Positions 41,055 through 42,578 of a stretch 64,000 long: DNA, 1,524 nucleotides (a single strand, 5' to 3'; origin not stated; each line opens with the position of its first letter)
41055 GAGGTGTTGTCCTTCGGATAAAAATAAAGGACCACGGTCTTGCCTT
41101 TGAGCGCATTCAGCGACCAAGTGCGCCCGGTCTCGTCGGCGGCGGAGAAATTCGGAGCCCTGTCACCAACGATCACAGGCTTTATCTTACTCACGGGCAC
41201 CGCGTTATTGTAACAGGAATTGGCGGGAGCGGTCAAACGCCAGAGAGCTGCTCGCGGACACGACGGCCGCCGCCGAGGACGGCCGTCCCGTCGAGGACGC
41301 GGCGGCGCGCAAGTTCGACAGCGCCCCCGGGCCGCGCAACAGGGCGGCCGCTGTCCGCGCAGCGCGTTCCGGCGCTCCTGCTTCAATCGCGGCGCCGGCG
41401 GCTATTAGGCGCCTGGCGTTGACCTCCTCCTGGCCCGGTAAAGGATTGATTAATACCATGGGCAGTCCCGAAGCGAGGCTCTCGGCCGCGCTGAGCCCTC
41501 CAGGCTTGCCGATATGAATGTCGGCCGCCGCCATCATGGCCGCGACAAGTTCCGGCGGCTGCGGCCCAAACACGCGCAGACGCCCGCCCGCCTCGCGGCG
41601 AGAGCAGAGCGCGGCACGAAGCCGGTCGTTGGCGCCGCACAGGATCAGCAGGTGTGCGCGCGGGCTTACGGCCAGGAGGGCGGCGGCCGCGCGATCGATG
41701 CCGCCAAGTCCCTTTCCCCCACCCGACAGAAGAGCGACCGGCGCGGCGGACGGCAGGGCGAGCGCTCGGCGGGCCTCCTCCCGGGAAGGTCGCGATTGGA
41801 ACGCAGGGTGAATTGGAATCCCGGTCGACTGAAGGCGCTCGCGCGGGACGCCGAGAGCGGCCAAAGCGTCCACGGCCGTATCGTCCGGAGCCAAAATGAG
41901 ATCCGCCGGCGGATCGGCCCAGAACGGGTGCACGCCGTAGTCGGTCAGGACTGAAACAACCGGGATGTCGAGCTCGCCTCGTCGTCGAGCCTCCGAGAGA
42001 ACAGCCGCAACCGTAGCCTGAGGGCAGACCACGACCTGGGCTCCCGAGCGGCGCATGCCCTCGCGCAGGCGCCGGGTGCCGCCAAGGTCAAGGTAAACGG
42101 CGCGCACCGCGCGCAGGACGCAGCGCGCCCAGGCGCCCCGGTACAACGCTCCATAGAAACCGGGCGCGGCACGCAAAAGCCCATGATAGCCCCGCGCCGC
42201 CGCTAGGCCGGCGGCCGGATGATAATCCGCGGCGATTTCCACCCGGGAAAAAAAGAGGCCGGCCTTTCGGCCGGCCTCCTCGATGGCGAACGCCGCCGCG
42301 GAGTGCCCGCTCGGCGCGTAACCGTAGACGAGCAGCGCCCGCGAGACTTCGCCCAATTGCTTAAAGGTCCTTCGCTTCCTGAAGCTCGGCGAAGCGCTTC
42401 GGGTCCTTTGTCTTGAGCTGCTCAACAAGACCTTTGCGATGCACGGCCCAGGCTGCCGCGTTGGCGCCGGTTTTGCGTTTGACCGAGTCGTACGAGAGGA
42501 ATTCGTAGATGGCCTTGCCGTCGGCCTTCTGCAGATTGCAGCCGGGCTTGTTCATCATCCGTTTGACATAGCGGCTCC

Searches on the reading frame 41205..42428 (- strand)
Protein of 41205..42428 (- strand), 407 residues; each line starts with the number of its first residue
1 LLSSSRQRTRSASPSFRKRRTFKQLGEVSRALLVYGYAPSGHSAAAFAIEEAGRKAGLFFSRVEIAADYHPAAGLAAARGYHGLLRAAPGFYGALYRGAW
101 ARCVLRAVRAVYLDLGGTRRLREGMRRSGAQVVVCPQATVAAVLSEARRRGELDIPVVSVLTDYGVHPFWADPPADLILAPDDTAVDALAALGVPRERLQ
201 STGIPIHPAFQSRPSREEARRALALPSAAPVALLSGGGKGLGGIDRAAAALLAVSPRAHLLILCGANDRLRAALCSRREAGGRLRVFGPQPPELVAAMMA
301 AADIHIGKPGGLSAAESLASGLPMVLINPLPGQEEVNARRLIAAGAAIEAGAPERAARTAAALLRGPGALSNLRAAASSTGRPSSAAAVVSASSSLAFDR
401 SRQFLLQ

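Call 56: search_protein_families(library=pfam, proteins=[window:41205-42428:-], max_evalue=0.001)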
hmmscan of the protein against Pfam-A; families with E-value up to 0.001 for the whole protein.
window:41205-42428:- (407 aa): 4 families
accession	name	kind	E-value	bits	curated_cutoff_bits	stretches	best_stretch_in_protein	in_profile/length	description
PF06925.17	MGDG_synth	-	1.3e-16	61.6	25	1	42-206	1-169/169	Monogalactosyldiacylglycerol (MGDG) synthase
PF00534.26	Glycos_transf_1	-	6.1e-08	32.8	26.4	1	243-377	29-169/172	Glycosyl transferases group 1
PF04101.22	Glyco_tran_28_C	-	0.00077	20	22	0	295-348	65-121/166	Glycosyltransferase family 28 C-terminal domain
PF02350.25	Epimerase_2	-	0.00084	18.7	30.6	0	174-341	122-299/347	UDP-N-acetylglucosamine 2-epimerase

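Call 64: search_protein_families(library=ncbifam, proteins=[window:41205-42425:-], max_evalue=0.00001)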
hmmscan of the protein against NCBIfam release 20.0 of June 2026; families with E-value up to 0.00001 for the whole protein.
window:41205-42425:- (406 aa): 4 families
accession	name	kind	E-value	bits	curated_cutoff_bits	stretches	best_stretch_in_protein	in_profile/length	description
NF010135.0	PRK13609.1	equivalog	1.3e-37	129.7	500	1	31-390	8-363/388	diglucosyl diacylglycerol synthase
NF010134.0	PRK13608.1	equivalog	1.4e-28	100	557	1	142-375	116-348/391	diglucosyl diacylglycerol synthase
TIGR01133.1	murG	equivalog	2.8e-09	36.4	250.25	1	206-390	161-351/353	undecaprenyldiphospho-muramoylpentapeptide beta-N-acetylglucosaminyltransferase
NF053787.1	GlcN_PG_synth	equivalog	4.9e-07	28.9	480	1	175-363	145-324/361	N-acetylglucosaminyl phosphatidylglycerol synthase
